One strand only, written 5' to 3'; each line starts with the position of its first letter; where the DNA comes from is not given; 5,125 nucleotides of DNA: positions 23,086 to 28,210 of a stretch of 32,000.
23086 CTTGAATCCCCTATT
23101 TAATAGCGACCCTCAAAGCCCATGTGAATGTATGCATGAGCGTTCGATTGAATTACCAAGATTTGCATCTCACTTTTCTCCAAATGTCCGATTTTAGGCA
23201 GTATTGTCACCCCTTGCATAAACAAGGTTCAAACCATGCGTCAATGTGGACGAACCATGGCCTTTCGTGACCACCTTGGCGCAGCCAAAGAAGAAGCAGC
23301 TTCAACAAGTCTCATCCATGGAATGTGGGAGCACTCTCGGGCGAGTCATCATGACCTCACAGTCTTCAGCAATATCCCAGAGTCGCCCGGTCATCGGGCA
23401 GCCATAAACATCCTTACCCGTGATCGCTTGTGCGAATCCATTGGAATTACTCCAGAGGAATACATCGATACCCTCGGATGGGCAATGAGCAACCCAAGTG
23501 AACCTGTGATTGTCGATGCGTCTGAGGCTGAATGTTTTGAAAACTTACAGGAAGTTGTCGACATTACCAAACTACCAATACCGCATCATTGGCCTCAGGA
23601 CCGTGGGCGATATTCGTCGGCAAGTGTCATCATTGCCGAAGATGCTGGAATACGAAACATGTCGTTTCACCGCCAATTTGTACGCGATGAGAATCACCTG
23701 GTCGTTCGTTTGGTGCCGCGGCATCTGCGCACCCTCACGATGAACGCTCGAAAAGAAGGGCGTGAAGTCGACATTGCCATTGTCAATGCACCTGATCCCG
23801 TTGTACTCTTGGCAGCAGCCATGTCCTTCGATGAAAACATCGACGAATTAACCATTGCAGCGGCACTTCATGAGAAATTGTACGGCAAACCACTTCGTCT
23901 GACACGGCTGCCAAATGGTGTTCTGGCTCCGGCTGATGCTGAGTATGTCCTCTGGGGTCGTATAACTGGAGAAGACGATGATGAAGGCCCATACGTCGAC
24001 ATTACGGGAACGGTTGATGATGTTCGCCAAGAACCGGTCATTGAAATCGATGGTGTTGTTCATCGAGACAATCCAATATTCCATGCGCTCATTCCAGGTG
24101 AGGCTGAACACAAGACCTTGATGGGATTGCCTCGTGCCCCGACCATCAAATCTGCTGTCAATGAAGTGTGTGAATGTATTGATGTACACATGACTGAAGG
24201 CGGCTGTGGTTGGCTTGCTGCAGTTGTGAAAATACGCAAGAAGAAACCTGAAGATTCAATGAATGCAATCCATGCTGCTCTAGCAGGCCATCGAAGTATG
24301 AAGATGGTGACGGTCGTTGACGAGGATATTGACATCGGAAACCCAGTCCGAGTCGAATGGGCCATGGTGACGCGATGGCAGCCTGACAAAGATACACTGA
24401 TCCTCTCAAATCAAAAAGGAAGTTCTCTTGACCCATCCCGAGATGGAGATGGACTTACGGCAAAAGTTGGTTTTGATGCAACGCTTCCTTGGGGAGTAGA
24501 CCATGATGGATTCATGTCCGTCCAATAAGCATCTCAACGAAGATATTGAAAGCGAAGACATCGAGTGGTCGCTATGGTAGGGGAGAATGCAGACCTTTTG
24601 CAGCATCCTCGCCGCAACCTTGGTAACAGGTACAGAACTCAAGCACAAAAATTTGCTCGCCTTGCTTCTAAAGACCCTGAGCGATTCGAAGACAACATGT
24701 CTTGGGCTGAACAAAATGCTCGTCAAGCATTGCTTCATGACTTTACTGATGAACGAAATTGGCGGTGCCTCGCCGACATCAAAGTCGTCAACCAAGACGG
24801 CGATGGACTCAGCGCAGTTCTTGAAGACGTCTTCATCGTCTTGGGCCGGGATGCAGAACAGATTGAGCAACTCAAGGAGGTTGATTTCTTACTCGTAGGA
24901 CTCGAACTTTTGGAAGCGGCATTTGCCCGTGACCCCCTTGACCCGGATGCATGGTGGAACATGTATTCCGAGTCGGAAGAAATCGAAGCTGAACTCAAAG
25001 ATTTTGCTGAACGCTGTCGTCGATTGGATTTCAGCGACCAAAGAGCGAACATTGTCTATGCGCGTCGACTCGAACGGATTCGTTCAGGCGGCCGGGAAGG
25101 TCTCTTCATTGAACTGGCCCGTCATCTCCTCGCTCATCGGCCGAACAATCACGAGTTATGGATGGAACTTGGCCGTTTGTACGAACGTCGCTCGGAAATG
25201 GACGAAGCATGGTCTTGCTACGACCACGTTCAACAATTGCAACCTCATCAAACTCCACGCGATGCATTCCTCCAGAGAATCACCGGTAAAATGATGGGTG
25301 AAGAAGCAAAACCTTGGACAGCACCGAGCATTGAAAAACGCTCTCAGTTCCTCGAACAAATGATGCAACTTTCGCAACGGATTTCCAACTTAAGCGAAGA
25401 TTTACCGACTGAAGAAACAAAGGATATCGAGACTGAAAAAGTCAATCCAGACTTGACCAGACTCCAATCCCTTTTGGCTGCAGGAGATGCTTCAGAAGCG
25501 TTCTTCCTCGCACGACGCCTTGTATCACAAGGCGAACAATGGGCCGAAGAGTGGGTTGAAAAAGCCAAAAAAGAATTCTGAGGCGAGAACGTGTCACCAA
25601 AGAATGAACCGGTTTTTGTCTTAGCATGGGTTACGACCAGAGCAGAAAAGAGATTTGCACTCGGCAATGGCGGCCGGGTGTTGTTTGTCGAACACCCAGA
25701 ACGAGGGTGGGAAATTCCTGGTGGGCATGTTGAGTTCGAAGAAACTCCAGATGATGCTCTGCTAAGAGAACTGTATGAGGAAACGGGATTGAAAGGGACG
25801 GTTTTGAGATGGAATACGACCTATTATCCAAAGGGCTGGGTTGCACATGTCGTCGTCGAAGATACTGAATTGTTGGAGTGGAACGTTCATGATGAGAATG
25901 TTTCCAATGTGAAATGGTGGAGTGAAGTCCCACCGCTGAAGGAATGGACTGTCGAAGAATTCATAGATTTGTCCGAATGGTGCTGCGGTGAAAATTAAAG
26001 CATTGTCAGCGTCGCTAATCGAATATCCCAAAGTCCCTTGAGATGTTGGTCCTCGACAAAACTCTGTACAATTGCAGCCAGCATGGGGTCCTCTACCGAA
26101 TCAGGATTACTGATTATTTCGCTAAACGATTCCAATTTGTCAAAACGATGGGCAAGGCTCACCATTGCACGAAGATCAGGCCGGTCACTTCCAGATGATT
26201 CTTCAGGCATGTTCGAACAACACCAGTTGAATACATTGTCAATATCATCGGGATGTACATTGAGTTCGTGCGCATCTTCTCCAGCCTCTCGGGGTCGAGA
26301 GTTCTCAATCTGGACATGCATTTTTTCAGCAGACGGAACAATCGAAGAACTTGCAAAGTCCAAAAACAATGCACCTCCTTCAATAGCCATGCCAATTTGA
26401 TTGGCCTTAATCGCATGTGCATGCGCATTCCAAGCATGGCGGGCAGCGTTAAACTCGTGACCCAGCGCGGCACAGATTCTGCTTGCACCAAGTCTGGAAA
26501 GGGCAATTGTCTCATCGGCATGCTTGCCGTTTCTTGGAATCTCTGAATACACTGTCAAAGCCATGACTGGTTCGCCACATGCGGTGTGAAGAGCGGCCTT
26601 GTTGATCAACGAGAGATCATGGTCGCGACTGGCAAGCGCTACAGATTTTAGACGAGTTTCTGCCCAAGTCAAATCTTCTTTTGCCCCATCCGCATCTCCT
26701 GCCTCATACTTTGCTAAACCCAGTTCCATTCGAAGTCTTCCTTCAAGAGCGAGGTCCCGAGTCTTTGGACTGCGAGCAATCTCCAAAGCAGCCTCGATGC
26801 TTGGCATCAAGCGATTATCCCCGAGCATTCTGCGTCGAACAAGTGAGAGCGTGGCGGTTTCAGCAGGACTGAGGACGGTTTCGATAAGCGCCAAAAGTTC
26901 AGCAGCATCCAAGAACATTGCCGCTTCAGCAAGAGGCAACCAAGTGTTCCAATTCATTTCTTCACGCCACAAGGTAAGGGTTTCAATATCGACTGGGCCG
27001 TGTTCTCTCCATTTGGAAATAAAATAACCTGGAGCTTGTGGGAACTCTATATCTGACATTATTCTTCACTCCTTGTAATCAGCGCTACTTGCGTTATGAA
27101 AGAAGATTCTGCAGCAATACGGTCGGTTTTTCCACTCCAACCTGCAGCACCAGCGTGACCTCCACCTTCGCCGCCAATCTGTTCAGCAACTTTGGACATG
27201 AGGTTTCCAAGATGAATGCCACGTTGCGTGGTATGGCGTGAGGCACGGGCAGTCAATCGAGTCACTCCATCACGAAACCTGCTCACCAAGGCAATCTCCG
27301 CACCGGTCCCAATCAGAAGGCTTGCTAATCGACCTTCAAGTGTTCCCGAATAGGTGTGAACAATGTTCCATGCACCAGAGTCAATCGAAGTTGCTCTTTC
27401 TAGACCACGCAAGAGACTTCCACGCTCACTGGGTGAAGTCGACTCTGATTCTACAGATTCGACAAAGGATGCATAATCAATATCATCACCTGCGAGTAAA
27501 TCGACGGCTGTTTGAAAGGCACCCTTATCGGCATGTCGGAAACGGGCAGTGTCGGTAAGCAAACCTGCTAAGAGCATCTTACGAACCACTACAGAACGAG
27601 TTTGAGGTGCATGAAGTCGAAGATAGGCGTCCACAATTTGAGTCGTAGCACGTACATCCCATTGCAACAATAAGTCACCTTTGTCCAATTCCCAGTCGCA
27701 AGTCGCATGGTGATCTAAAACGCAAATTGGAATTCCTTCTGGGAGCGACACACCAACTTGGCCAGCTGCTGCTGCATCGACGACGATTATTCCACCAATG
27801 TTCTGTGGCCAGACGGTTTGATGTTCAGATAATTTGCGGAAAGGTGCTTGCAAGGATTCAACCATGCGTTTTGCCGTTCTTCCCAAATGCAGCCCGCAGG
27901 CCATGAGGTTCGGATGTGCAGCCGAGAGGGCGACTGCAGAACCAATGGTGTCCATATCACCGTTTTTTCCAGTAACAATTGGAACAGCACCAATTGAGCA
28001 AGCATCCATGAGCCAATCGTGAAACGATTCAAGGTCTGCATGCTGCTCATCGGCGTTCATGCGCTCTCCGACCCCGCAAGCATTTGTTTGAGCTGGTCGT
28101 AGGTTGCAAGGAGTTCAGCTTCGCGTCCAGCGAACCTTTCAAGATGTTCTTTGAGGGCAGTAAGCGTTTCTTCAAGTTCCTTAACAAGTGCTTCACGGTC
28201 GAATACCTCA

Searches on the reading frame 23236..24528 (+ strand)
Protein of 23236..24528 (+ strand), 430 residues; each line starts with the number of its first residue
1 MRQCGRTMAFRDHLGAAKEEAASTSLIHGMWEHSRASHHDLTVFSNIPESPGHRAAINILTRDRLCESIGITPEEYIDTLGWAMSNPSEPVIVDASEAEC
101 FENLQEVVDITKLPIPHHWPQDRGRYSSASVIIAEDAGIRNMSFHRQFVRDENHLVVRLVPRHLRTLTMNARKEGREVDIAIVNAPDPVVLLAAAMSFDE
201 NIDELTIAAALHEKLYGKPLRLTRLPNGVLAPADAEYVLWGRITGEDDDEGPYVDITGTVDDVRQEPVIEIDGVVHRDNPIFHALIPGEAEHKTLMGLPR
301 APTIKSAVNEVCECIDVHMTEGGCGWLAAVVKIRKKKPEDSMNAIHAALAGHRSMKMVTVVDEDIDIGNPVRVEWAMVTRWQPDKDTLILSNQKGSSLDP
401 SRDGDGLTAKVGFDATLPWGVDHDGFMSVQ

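Call 62: search_protein_families(library=pfam, proteins=[window:23236-24528:+], max_evalue=0.001)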
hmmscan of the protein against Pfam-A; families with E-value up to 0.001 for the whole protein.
window:23236-24528:+ (430 aa): 2 families
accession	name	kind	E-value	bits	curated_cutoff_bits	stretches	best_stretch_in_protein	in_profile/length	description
PF01977.22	UbiD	-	3.5e-49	167.2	23.3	1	93-289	3-205/206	3-octaprenyl-4-hydroxybenzoate carboxy-lyase Rift-related domain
PF20696.2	UbiD_C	-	1.2e-32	113.1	24.2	1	294-415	2-127/127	3-octaprenyl-4-hydroxybenzoate carboxy-lyase C-terminal domain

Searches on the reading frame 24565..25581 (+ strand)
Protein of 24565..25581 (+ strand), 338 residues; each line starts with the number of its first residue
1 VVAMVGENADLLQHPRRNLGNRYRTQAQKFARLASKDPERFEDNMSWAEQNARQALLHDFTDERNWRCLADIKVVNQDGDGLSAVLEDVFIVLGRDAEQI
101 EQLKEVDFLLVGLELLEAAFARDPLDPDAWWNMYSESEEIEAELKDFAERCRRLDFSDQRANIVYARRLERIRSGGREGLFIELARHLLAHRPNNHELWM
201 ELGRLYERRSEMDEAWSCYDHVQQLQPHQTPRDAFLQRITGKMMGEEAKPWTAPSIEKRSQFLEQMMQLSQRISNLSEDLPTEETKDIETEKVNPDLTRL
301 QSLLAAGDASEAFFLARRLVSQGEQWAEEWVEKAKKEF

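Call 62: search_protein_families(library=pfam, proteins=[window:24565-25581:+], max_evalue=0.001)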
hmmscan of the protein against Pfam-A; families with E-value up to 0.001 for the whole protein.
window:24565-25581:+ (338 aa): 5 families
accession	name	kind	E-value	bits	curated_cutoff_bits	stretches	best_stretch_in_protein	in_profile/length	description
PF13428.12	TPR_14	-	4e-06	27.4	23.5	0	197-229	2-34/44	Tetratricopeptide repeat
PF23914.1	TPR_CcmH_CycH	-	5.1e-05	23.6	42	1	186-230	40-84/158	Cytochrome c-type biogenesis protein H TPR domain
PF13432.12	TPR_16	-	9.2e-05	23.2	32.7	0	185-215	20-50/65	Tetratricopeptide repeat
PF14559.12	TPR_19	-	0.00036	21.2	25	0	183-227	12-56/68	Tetratricopeptide repeat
PF13431.12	TPR_17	-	0.00095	19.7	24.4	0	185-215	2-32/34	Tetratricopeptide repeat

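Call 86: search_protein_families(library=ncbifam, proteins=[window:24565-25581:+], max_evalue=0.01)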
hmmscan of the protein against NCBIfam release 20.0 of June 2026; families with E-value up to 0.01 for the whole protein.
window:24565-25581:+ (338 aa): 2 families
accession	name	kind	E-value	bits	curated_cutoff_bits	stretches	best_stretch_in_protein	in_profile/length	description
TIGR02917.1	PEP_TPR_lipo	equivalog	0.0022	15.9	312.2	1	184-229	758-803/899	XrtA/PEP-CTERM system TPR-repeat protein PrsT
TIGR00540.1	TPR_hemY_coli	hypoth_equivalog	0.0065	15.3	142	0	167-230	298-360/385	heme biosynthesis-associated TPR protein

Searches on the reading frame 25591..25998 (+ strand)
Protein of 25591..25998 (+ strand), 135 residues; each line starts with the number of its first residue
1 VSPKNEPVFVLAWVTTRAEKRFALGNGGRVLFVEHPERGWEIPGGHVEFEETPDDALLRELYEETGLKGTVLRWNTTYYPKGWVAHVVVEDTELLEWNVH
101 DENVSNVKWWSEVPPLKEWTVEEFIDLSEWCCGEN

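Call 62: search_protein_families(library=pfam, proteins=[window:25591-25998:+], max_evalue=0.001)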
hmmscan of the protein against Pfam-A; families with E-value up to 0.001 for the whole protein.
window:25591-25998:+ (135 aa): 1 family
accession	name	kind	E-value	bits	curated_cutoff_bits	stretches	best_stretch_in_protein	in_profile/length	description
PF00293.34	NUDIX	-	4.4e-14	53.1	21.1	1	25-111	12-114/134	NUDIX domain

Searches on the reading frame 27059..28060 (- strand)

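Call 62: search_protein_families(library=pfam, proteins=[window:27059-28060:-], max_evalue=0.001)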
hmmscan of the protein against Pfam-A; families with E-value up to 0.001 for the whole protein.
window:27059-28060:- (333 aa): 2 families
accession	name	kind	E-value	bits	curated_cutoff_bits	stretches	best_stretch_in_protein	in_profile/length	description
PF02272.25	DHHA1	-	1.3e-09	38.8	25.9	1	257-317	35-91/102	DHHA1 domain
PF01368.27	DHH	-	8.8e-06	26.5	28.1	1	28-143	4-98/125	DHH family, N-terminal domain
